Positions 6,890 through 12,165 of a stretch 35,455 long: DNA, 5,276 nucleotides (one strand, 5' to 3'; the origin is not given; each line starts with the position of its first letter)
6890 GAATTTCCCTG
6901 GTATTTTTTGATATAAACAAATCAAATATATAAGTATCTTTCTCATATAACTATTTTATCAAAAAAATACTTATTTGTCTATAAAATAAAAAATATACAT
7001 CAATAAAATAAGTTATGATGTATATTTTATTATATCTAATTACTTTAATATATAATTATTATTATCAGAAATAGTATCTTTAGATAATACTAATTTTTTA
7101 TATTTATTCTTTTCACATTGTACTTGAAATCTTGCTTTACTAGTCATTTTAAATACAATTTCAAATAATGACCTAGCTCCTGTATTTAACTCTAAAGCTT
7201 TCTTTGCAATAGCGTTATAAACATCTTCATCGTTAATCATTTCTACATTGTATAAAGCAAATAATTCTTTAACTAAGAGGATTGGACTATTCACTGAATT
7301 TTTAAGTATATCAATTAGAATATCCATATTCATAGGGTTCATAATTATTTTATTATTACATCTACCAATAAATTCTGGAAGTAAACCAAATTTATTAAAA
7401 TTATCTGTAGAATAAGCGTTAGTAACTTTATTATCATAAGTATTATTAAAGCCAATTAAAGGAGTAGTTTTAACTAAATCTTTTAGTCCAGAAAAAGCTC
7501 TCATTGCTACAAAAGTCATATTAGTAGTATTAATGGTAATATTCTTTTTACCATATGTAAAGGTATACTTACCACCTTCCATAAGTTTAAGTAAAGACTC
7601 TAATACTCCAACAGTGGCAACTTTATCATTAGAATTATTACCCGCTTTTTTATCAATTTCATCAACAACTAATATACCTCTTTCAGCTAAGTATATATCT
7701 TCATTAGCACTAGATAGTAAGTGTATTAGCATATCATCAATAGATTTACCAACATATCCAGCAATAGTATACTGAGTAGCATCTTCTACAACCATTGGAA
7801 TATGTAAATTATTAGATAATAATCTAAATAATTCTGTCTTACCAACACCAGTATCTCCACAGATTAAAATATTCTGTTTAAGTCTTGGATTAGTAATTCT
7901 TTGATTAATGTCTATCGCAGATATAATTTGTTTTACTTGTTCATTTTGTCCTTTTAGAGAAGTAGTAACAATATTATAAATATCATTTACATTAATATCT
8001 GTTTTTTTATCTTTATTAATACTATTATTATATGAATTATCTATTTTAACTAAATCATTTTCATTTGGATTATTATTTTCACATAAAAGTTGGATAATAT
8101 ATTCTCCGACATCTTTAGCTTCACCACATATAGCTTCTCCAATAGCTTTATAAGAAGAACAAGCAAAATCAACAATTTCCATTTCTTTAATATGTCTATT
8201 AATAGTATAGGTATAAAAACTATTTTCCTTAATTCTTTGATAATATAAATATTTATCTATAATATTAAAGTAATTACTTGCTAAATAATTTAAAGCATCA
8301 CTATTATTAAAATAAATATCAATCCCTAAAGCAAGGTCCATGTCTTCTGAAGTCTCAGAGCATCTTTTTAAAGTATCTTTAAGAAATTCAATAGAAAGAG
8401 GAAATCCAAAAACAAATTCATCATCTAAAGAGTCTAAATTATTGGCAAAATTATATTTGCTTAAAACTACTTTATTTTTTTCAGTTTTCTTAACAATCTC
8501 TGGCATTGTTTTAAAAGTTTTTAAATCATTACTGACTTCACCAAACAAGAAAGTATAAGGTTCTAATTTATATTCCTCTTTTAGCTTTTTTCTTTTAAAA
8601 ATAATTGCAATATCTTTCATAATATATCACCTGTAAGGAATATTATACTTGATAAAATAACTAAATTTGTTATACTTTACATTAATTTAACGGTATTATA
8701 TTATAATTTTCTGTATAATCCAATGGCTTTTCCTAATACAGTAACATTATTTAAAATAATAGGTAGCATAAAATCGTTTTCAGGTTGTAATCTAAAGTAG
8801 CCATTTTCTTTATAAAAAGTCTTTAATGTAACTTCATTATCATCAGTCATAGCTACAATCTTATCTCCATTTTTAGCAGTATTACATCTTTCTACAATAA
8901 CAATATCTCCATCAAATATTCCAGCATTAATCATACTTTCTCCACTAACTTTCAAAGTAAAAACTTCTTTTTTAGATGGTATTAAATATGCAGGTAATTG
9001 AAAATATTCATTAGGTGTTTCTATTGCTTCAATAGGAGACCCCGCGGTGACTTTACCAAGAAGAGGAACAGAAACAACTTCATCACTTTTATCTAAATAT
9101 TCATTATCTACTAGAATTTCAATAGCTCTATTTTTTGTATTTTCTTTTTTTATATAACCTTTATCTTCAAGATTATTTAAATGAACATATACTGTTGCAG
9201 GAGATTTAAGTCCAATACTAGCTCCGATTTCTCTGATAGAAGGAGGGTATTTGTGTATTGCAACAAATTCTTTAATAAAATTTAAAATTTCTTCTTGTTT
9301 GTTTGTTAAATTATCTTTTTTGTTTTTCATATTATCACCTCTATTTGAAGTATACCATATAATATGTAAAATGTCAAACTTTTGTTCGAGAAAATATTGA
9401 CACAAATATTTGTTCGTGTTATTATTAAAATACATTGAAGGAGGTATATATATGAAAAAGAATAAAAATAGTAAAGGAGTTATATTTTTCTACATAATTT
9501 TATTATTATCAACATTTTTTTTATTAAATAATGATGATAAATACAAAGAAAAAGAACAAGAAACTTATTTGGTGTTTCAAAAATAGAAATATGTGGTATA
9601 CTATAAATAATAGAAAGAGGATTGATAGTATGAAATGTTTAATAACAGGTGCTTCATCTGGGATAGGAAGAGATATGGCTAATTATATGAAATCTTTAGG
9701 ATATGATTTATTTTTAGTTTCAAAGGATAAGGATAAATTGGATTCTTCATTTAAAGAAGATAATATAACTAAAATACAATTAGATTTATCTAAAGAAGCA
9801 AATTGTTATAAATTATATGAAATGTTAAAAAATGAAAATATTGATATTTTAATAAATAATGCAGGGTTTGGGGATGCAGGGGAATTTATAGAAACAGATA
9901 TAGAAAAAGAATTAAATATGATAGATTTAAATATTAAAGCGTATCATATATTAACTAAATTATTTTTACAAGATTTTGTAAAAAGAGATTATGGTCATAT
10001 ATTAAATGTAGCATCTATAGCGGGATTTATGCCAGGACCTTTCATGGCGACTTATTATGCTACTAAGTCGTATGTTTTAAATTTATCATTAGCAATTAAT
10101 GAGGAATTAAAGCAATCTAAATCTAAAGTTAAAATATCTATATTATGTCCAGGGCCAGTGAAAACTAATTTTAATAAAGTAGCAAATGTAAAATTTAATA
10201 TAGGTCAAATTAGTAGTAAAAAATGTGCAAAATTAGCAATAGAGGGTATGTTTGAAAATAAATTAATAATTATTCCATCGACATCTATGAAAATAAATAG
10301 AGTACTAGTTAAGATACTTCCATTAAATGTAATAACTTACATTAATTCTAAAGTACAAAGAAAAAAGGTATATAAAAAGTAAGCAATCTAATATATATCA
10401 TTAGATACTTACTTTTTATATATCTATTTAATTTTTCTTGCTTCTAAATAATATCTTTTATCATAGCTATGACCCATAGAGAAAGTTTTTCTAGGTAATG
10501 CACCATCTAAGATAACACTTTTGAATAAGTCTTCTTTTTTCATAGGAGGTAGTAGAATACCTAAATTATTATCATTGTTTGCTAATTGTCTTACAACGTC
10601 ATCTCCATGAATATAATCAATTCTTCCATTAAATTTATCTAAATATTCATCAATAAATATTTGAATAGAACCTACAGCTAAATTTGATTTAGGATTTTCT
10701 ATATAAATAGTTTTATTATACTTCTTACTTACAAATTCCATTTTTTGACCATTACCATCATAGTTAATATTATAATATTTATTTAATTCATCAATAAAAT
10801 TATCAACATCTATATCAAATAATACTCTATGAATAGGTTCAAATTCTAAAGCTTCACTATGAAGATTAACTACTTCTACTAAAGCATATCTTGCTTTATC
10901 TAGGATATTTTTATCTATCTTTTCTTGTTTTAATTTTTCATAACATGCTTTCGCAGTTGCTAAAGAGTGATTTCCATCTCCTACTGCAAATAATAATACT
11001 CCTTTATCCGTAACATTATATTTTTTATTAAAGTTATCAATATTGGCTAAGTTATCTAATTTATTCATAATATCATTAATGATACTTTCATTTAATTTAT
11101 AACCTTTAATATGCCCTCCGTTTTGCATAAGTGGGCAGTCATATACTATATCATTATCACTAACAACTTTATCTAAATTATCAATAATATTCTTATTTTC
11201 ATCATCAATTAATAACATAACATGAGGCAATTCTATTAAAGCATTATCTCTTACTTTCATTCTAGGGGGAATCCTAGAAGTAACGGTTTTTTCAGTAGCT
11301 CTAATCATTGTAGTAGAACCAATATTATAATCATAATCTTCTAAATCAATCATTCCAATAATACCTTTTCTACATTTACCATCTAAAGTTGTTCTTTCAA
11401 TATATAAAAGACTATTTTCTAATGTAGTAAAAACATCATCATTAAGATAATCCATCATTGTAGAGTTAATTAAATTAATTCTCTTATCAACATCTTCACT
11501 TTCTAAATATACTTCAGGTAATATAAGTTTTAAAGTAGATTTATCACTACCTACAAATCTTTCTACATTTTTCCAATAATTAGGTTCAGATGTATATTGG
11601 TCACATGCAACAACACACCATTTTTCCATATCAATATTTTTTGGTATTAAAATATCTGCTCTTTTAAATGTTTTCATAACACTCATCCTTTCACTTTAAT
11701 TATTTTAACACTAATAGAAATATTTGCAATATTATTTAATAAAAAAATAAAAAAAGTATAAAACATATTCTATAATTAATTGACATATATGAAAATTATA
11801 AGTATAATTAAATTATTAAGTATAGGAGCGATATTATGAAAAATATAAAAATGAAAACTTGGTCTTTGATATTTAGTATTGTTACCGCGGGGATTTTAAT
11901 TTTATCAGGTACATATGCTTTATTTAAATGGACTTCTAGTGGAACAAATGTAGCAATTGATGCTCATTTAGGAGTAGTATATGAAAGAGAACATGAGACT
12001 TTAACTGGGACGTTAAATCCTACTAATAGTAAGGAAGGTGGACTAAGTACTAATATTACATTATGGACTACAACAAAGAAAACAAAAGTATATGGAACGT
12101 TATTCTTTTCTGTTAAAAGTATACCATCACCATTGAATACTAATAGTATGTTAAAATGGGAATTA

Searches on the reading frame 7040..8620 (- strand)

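Call 13: search_protein_families(library=pfam, proteins=[window:7040-8620:-], max_evalue=0.001)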
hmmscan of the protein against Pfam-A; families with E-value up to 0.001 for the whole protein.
window:7040-8620:- (526 aa): 5 families
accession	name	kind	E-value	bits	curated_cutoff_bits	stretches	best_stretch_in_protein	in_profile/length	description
PF07724.20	AAA_2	-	1.7e-17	64.4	27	1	248-422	3-164/166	AAA domain (Cdc48 subfamily)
PF00004.35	AAA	-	4.1e-10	40.6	21.2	1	251-368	1-110/131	ATPase family associated with various cellular activities (AAA)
PF00493.29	MCM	-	2.6e-07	30.4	23.3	1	201-341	5-146/224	MCM P-loop domain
PF13401.12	AAA_22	-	8.7e-05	23.3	27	1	248-306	5-59/130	AAA domain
PF00270.35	DEAD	-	0.00067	19.9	26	0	243-268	7-34/167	DEAD/DEAH box helicase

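Call 72: search_protein_families(library=ncbifam, proteins=[window:7040-8620:-], max_evalue=0.001)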
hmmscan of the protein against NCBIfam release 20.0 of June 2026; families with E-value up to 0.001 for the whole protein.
window:7040-8620:- (526 aa): 9 families
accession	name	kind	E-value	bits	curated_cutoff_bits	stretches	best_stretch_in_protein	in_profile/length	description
NF003745.1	PRK05342.1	equivalog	5.7e-53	180.3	359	1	179-522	29-404/418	ATP-dependent Clp protease ATP-binding subunit ClpX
TIGR00382.1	clpX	equivalog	3.5e-48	164.6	370.75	1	246-522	115-410/414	ATP-dependent protease ATP-binding subunit ClpX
TIGR00390.1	hslU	equivalog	1.6e-24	86.6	362.45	3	239-305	38-104/441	ATP-dependent protease ATPase subunit HslU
TIGR02639.1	ClpA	equivalog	3.1e-15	55.5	993.15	1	195-491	434-709/734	ATP-dependent Clp protease ATP-binding subunit ClpA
TIGR03345.1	VI_ClpV1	equivalog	2.1e-05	23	884.95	0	210-272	556-620/852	type VI secretion system ATPase TssH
TIGR03346.1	chaperone_ClpB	equivalog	2.7e-05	22.7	1232.1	1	219-489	564-818/853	ATP-dependent chaperone ClpB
NF008263.0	PRK11034.1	equivalog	4.7e-05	21.5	1350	1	221-490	459-709/758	ATP-dependent Clp protease ATP-binding subunit ClpA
NF003259.0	PRK04220.1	equivalog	0.00025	20.5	343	1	196-278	42-122/306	2-phosphoglycerate kinase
TIGR02928.1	TIGR02928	subfamily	0.00059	18.8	181.3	0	221-274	16-66/366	orc1/cdc6 family replication initiation protein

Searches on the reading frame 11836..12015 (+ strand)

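Call 79: search_protein_families(library=ncbifam, proteins=[window:11836-12015:+], max_evalue=10)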
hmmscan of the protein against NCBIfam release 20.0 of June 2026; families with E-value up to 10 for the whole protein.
seq(60 aa): 1 family
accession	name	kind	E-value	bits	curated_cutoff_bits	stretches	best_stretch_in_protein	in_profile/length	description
NF045937.1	MSC_0624_12TM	equivalog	0.0068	15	70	1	4-36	146-180/445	MSC_0624 family F1-like ATPase-associated membrane protein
